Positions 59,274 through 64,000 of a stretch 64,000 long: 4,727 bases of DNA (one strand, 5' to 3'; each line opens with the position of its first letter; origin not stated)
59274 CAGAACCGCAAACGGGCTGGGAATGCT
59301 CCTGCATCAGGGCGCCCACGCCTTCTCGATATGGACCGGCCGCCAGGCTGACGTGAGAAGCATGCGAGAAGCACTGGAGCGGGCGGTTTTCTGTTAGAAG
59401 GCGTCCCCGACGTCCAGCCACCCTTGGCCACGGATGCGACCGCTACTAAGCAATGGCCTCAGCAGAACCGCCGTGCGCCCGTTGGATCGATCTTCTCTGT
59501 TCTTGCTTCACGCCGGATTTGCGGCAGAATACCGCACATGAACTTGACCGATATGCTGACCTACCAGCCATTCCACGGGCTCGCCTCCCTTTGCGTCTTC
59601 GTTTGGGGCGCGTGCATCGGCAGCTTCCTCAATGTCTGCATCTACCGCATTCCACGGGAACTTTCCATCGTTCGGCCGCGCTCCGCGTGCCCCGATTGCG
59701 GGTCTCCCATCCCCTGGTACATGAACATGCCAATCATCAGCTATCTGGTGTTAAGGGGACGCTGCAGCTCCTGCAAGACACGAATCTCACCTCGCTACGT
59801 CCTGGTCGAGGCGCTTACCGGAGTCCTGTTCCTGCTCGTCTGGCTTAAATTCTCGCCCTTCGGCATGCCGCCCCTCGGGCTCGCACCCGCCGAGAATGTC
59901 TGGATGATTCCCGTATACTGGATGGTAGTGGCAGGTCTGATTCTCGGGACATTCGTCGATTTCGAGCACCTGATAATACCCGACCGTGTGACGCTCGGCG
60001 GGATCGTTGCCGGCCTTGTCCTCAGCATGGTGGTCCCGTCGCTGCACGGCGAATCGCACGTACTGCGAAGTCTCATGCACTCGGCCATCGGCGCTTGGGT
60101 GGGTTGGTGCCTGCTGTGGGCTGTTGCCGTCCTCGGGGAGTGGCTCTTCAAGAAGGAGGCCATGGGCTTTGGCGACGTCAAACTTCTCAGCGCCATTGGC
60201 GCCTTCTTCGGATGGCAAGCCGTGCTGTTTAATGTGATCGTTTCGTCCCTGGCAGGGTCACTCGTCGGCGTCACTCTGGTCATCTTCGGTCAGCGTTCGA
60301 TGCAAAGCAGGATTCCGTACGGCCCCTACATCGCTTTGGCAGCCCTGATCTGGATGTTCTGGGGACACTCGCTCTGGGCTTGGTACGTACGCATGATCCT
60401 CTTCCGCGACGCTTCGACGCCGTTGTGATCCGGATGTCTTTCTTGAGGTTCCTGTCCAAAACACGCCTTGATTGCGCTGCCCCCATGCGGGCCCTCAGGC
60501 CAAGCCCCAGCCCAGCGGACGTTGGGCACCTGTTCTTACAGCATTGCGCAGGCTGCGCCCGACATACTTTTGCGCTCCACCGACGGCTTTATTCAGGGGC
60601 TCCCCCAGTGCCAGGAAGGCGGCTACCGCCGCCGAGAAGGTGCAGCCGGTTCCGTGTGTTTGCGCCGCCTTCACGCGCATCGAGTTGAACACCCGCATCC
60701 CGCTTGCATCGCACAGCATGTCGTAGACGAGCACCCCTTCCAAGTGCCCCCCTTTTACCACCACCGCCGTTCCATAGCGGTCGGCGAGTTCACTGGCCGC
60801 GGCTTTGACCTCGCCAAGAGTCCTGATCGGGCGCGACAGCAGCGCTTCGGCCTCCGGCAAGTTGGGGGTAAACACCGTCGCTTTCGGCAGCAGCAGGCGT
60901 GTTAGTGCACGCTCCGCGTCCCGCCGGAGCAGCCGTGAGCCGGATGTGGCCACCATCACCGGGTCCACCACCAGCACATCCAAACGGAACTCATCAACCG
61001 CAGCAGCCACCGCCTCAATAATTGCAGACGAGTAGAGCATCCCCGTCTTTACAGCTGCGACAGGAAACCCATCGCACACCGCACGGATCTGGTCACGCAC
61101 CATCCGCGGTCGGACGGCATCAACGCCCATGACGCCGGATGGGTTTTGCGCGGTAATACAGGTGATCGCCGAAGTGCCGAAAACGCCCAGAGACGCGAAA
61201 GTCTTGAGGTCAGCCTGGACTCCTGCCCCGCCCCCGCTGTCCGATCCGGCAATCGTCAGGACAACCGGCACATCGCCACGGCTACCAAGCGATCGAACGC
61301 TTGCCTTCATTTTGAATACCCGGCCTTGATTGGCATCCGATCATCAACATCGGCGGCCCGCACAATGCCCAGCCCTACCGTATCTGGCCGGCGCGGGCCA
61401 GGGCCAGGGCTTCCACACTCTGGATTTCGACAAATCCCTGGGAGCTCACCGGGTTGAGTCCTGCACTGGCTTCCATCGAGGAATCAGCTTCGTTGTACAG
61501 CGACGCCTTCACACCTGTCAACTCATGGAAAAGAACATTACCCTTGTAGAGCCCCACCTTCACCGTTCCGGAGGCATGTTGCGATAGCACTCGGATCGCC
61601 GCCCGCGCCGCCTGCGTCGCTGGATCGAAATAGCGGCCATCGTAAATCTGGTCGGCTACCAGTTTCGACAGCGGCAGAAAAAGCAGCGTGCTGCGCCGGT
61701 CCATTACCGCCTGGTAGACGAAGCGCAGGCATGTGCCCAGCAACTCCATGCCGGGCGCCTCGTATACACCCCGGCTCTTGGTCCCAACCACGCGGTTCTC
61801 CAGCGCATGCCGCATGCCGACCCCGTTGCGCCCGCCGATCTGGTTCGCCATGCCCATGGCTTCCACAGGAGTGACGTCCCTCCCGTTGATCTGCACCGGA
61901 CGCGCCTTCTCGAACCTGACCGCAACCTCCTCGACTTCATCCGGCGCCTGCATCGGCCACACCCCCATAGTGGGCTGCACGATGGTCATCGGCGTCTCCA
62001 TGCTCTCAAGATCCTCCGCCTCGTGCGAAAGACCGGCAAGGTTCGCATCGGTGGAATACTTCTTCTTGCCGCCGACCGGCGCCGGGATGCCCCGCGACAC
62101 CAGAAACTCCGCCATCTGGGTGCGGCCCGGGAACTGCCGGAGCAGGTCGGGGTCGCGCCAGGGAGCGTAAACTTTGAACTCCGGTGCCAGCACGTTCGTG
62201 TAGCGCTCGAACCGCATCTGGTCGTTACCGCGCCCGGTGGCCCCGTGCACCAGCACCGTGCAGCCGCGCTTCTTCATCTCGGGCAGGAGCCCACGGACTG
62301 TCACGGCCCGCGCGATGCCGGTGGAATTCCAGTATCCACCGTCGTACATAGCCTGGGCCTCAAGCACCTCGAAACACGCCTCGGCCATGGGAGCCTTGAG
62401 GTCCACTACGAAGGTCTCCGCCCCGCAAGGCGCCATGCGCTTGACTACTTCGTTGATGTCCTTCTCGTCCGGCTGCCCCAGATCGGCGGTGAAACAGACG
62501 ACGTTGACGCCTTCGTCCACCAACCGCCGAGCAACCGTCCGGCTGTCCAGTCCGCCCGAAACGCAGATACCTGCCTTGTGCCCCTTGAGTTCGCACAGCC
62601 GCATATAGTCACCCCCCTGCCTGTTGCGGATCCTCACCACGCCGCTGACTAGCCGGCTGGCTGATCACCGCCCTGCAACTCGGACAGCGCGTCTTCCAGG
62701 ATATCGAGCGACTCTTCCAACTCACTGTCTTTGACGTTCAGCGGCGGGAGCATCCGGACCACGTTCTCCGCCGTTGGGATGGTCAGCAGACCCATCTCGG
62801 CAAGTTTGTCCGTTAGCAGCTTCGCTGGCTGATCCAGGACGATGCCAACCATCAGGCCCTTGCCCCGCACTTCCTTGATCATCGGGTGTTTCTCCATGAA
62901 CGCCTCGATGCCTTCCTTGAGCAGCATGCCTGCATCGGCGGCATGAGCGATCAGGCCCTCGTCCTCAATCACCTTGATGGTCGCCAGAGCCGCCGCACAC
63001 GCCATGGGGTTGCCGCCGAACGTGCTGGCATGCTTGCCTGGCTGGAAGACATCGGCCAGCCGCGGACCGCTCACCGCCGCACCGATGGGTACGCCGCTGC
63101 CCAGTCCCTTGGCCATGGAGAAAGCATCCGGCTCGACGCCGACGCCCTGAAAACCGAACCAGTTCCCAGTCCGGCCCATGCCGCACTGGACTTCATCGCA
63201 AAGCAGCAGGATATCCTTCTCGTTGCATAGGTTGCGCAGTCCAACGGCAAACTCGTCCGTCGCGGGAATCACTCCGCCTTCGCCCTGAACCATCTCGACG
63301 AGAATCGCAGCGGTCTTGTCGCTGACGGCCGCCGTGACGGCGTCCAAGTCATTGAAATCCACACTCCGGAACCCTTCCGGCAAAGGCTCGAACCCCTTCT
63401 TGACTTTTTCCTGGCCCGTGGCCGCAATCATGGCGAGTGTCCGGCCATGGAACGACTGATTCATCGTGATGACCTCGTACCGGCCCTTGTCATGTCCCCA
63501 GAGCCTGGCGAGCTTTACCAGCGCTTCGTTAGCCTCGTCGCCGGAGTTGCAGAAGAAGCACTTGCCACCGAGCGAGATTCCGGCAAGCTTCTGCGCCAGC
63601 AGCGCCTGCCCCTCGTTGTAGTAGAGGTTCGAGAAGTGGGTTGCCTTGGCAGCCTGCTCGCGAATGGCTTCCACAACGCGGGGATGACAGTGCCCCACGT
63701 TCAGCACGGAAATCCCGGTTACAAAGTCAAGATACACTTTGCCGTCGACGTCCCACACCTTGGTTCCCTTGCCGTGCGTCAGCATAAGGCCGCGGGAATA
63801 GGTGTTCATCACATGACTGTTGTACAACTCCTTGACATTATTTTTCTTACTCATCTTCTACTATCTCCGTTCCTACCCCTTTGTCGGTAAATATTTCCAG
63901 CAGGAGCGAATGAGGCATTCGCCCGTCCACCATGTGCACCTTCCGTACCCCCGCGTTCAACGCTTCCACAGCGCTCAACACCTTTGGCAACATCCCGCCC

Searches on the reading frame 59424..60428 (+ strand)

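Call 53: search_protein_families(library=pfam, proteins=[window:59424-60428:+], max_evalue=0.0001)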
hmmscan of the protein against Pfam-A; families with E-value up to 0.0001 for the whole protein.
window:59424-60428:+ (334 aa): 2 families
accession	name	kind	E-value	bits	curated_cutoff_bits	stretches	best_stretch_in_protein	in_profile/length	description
PF06750.18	A24_N_bact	-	7.7e-35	119.3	23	1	60-143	1-84/84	Bacterial Peptidase A24 N-terminal domain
PF01478.23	Peptidase_A24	-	2.1e-19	70.3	26.5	1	167-282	2-103/104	Type IV leader peptidase family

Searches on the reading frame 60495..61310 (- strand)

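Call 53: search_protein_families(library=pfam, proteins=[window:60495-61310:-], max_evalue=0.0001)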
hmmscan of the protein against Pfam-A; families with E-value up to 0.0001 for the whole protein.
window:60495-61310:- (271 aa): 3 families
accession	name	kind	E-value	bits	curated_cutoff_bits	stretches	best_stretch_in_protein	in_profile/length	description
PF08543.17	Phos_pyr_kin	-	2e-86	289.8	27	1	24-262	1-240/246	Phosphomethylpyrimidine kinase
PF00294.29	PfkB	-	3.1e-13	50.2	25.8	1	111-244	160-280/302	pfkB family carbohydrate kinase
PF01256.23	Carb_kinase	-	6.3e-07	29.5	27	1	141-253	114-219/242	NAD(P)H-hydrate dehydratase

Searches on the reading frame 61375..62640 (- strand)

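Call 53: search_protein_families(library=pfam, proteins=[window:61375-62640:-], max_evalue=0.0001)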
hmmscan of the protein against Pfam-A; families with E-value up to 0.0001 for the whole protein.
window:61375-62640:- (421 aa): 2 families
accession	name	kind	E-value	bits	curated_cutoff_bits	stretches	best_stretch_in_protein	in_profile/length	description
PF20979.2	Arginosuc_syn_C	-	2.4e-41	142.1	27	1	195-411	1-216/219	Arginosuccinate synthase C-terminal domain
PF00764.25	Arginosuc_synth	-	3.8e-31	108.8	27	1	26-169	5-150/162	Arginosuccinate synthase N-terminal HUP domain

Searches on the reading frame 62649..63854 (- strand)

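Call 68: search_protein_families(library=pfam, proteins=[window:62649-63854:-], max_evalue=0.001)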
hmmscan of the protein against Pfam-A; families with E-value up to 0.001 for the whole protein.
window:62649-63854:- (401 aa): 1 family
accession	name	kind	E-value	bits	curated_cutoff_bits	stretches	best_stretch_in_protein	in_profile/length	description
PF00202.27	Aminotran_3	-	4e-115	385.2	30.5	1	23-390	11-403/403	Aminotransferase class-III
